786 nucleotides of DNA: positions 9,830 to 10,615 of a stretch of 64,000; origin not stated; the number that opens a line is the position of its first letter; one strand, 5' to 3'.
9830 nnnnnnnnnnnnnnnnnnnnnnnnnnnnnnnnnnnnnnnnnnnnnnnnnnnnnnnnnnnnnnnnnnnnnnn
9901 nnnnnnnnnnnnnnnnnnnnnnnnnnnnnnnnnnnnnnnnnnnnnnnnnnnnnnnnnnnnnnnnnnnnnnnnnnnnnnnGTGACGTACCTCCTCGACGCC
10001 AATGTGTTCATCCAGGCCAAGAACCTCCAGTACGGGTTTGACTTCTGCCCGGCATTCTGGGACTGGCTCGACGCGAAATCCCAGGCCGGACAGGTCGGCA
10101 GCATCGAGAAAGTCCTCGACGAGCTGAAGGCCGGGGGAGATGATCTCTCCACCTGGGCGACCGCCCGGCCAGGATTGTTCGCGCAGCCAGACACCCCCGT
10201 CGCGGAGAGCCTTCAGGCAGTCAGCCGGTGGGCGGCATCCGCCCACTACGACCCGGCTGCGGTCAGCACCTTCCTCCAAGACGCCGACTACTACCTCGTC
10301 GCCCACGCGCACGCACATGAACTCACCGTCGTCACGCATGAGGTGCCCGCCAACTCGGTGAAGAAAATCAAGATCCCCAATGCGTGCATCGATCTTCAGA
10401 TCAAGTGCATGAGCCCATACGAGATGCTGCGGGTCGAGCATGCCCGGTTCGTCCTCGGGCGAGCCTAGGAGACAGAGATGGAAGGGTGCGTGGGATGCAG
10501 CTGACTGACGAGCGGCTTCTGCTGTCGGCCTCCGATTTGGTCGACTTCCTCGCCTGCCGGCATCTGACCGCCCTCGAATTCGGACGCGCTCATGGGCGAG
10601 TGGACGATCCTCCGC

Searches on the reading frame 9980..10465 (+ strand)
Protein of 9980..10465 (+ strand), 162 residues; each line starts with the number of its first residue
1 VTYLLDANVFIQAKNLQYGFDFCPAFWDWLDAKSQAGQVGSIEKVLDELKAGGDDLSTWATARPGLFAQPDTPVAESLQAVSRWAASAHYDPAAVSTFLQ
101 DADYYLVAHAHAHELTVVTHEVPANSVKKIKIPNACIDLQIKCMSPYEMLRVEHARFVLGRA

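Call 5: search_protein_families(library=pfam, proteins=[window:9980-10465:+], max_evalue=0.01)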
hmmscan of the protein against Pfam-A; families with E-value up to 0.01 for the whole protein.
window:9980-10465:+ (162 aa): 1 family
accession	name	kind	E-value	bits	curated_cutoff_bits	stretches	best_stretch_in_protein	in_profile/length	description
PF14367.12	DUF4411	-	1.1e-53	181.7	23.5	1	3-157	1-159/159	Domain of unknown function (DUF4411)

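Call 6: search_protein_families(library=padloc, proteins=[window:9980-10465:+], max_evalue=0.01)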
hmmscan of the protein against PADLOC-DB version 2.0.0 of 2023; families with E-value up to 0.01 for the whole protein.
window:9980-10465:+ (162 aa): 0 families

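Call 7: search_protein_families(library=ncbifam, proteins=[window:9980-10465:+], max_evalue=0.01)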
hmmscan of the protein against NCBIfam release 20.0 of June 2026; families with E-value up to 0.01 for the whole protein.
window:9980-10465:+ (162 aa): 0 families

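Call 24: find_homologous_proteins(query=window:9980-10465:+, max_evalue=0.00001)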
Query window:9980-10465:+ (162 aa): 7996 proteins with E <= 0.00001 among 8000 candidates; the best 120 are listed.
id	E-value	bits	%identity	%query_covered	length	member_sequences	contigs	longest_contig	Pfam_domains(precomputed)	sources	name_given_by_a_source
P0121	2.8e-105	367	100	100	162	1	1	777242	PF14367.13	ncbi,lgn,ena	-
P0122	6.6e-102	356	97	100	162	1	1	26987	PF14367.13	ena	-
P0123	7.7e-99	346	94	100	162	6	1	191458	PF14367.13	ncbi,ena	-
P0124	8.4e-99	346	94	100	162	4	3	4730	PF14367.13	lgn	-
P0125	4.4e-98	343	93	100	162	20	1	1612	PF14367.13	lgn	-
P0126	5.0e-98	343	93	100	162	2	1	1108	PF14367.13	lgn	-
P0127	5.4e-98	343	94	100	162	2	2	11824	PF14367.13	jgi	jgi:hypothetical protein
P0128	9.9e-98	342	93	100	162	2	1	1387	PF14367.13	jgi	-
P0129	1.3e-97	342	92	100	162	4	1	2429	PF14367.13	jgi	-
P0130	2.0e-97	341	93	99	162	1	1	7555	PF14367.13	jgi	jgi:hypothetical protein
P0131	2.4e-97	341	94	99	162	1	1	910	PF14367.13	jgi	jgi:hypothetical protein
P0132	4.5e-97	340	93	99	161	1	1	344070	PF14367.13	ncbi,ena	-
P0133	2.5e-95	335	91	99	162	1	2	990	PF14367.13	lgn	-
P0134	5.5e-94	330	88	100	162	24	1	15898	PF14367.13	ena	-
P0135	1.5e-91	322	87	100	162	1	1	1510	PF14367.13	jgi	jgi:hypothetical protein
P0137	1.1e-84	300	83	98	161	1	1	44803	PF14367.13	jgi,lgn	jgi:hypothetical protein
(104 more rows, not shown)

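Call 25: find_encoding_contigs(protein=P0123, flank=7000, max_places=3)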
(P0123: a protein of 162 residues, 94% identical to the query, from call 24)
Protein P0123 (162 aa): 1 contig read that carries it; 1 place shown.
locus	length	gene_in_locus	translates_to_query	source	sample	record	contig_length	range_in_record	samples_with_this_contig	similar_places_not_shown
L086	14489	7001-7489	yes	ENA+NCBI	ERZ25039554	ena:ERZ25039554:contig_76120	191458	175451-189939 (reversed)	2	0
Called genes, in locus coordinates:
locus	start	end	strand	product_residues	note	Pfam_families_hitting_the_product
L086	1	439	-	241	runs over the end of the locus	PF13649:Methyltransf_25, PF08241:Methyltransf_11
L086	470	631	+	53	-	-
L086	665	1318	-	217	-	PF01545:Cation_efflux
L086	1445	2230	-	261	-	PF04140:ICMT (faint), PF06966:DUF1295, PF02544:Steroid_dh (weak), PF04191:PEMT (weak)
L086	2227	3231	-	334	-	PF01553:Acyltransferase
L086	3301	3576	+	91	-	-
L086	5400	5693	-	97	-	-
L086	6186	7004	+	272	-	PF06114:Peptidase_M78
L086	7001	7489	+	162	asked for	PF14367:DUF4411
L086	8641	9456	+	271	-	-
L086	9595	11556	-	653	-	PF08463:EcoEI_R_C (weak)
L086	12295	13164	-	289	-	-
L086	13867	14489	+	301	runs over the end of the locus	-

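Call 26: find_encoding_contigs(protein=P0132, flank=7000, max_places=3)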
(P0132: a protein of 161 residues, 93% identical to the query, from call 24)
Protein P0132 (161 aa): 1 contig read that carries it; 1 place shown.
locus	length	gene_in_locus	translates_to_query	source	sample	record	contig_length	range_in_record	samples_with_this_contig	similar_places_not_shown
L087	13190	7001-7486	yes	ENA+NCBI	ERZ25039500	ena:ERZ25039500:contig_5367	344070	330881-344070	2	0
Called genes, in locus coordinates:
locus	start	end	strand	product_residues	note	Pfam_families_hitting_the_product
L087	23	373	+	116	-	PF11225:DUF3024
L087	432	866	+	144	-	PF01541:GIY-YIG (weak)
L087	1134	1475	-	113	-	PF13744:HTH_37, PF13560:HTH_31 (weak), PF01381:HTH_3 (weak)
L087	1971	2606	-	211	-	-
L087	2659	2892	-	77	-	PF12728:HTH_17, PF13411:MerR_1, PF00376:MerR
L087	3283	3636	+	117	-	-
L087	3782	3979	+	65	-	PF12728:HTH_17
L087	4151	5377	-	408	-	PF00872:Transposase_mut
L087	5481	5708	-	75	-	-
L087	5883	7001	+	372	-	PF06114:Peptidase_M78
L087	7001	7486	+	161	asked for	PF14367:DUF4411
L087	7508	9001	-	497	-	PF01420:Methylase_S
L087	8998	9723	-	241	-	PF02384:N6_Mtase, PF07669:Eco57I (weak)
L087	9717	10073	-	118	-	PF02384:N6_Mtase, PF20473:MmeI_Mtase (weak)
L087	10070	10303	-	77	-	-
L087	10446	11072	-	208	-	PF08463:EcoEI_R_C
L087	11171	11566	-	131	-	PF00271:Helicase_C (weak)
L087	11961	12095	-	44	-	-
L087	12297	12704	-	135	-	PF04851:ResIII, PF00270:DEAD, PF18766:SWI2_SNF2 (weak)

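Call 27: find_encoding_contigs(protein=P0137, flank=7000, max_places=3)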
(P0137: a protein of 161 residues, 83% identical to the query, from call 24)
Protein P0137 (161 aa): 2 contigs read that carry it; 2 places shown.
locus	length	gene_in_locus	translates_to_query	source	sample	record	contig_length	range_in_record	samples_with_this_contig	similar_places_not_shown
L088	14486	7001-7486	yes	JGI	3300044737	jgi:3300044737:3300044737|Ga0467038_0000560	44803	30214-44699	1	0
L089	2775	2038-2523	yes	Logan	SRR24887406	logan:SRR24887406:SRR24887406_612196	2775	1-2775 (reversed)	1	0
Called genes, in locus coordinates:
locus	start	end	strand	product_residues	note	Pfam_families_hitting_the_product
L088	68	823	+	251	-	-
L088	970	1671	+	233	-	-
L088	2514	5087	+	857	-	PF13304:AAA_21 (faint), PF13166:AAA_13, PF02463:SMC_N (weak)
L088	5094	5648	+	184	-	-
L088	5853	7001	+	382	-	PF06114:Peptidase_M78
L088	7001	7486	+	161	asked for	PF14367:DUF4411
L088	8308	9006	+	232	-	-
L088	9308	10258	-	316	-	PF00089:Trypsin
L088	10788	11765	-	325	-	-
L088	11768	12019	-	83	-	-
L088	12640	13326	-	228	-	PF02219:MTHFR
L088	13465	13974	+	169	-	-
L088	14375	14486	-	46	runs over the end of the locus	-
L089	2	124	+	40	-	?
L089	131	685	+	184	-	-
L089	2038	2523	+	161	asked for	PF14367:DUF4411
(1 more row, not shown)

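Call 29: find_related_loci(query=A2, collection=metagenome_contigs, flank=6000)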
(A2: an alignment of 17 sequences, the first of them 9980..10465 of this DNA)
Query A2 (162 aa) in metagenome_contigs; peptide patterns used: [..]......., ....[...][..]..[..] (x = any residue, [..] = any of these).
600 stretches matched a pattern (row limit reached: there are more); 537 encode a relative of the query (tblastn E <= 1e-3); the best 80 are kept; 80 distinct loci.
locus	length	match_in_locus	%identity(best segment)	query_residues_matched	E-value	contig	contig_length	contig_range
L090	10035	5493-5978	87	1-162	9e-98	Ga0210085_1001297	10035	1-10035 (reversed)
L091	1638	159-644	78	1-162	7e-89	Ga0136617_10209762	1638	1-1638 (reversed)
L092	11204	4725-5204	76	1-160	5e-82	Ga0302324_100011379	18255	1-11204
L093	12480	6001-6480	73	1-160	7e-78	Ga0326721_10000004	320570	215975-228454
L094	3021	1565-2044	71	1-160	4e-77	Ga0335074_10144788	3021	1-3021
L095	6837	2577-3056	71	1-160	2e-75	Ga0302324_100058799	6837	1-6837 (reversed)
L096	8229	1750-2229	70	1-160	4e-75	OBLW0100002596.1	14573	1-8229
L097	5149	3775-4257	68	1-161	3e-73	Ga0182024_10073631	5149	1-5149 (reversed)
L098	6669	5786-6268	69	1-160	2e-72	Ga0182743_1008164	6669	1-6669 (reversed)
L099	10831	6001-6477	70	3-160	8e-72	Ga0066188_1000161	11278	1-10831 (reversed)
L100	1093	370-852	69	1-160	2e-77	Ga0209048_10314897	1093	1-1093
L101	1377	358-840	68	1-160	4e-76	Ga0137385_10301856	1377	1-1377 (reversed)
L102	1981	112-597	70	1-161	3e-74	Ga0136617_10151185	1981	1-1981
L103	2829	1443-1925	68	1-160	3e-72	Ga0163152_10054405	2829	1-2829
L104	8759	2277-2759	71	1-160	2e-71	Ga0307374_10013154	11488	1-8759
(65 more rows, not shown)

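Call 36: find_encoding_contigs(protein=P0121, flank=10000, max_places=3)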
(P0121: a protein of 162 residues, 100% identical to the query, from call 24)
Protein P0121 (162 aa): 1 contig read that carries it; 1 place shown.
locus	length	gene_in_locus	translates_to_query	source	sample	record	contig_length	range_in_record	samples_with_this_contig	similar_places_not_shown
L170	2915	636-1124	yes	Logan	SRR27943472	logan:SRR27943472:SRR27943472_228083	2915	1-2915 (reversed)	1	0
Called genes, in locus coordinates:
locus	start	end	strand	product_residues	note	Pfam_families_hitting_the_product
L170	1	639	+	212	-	?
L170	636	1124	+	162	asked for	PF14367:DUF4411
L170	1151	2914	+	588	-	?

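Call 50: search_protein_families(library=pfam, alignment_id=A6, max_evalue=0.00001)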
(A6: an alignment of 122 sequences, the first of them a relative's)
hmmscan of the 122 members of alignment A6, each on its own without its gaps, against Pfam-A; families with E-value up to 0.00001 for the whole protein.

A. member 1, L086:5300-5710:+ (137 aa): 0 families

B. families by the number of members that match (of 122 scanned): 75 families (the first 25 are shown)
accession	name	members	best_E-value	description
PF01420.25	Methylase_S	14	6.9e-31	Type I restriction modification DNA specificity domain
PF04851.21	ResIII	9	1e-18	Type III restriction enzyme, res subunit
PF04313.20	HSDR_N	8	2.2e-44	Type I restriction enzyme R protein N terminus (HSDR_N)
PF18766.7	SWI2_SNF2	7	2.5e-79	SWI2/SNF2 ATPase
PF22679.2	T1R_D3-like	7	1.4e-21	Type I restriction enzyme subunit R domain 3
PF02384.22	N6_Mtase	4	9e-109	N-6 DNA Methylase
PF00270.35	DEAD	4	2.5e-07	DEAD/DEAH box helicase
PF12161.14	HsdM_N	3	2.6e-27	HsdM N-terminal domain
PF07669.17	Eco57I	3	1.1e-17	Eco57I restriction-modification methylase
PF11867.13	T1RH-like_C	2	7.1e-128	Type I restriction enzyme HindI endonuclease subunit-like, C-terminal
PF13561.12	adh_short_C2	2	6.3e-46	Enoyl-(Acyl carrier protein) reductase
PF00106.31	adh_short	2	1.4e-41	short chain dehydrogenase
PF08659.16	KR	2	1.3e-17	KR domain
PF14355.11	Abi_C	2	3.8e-16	Abortive infection C-terminus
PF01909.29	NTP_transf_2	2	4.9e-12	Nucleotidyltransferase domain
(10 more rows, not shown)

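Call 68: find_related_loci(query=A2, collection=viral_contigs, flank=5000)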
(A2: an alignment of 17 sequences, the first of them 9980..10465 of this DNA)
Query A2 (162 aa) in viral_contigs; peptide patterns used: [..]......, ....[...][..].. (x = any residue, [..] = any of these).
102 stretches matched a pattern; 8 encode a relative of the query (tblastn E <= 1e-3); 7 distinct loci.
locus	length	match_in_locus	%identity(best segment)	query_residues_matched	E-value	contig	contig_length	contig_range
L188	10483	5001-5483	68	3-162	2e-71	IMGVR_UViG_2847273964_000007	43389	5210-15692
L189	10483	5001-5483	68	3-162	8e-71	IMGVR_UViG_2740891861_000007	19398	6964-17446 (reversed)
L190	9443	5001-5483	66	3-162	2e-69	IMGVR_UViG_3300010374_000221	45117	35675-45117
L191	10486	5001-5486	57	1-161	3e-57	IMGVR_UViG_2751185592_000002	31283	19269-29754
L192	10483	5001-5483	65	1-160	2e-66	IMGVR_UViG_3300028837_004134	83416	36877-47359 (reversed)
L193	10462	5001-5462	42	3-150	5e-31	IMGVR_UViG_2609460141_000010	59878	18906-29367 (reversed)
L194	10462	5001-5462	42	3-150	6e-30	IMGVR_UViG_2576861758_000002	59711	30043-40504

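Call 72: search_solved_structures(query=A2, max_evalue=1)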
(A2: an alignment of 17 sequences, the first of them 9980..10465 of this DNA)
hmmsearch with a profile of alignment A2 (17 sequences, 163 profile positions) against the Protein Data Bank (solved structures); distinct sequences matched with E-value up to 1: 4.
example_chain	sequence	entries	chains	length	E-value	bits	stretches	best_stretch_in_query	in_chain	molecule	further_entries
9vzy_D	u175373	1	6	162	7.6e-12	48.5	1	25-145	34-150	DUF4411 family protein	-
9vzz_A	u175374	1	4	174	1.2e-11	47.9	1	25-145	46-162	DUF4411 family protein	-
4ytd_A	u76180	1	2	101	0.069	16.1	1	34-103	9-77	Protein bicaudal D homolog 1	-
6ofp_A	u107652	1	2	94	0.41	13.6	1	32-102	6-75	Protein bicaudal D homolog 2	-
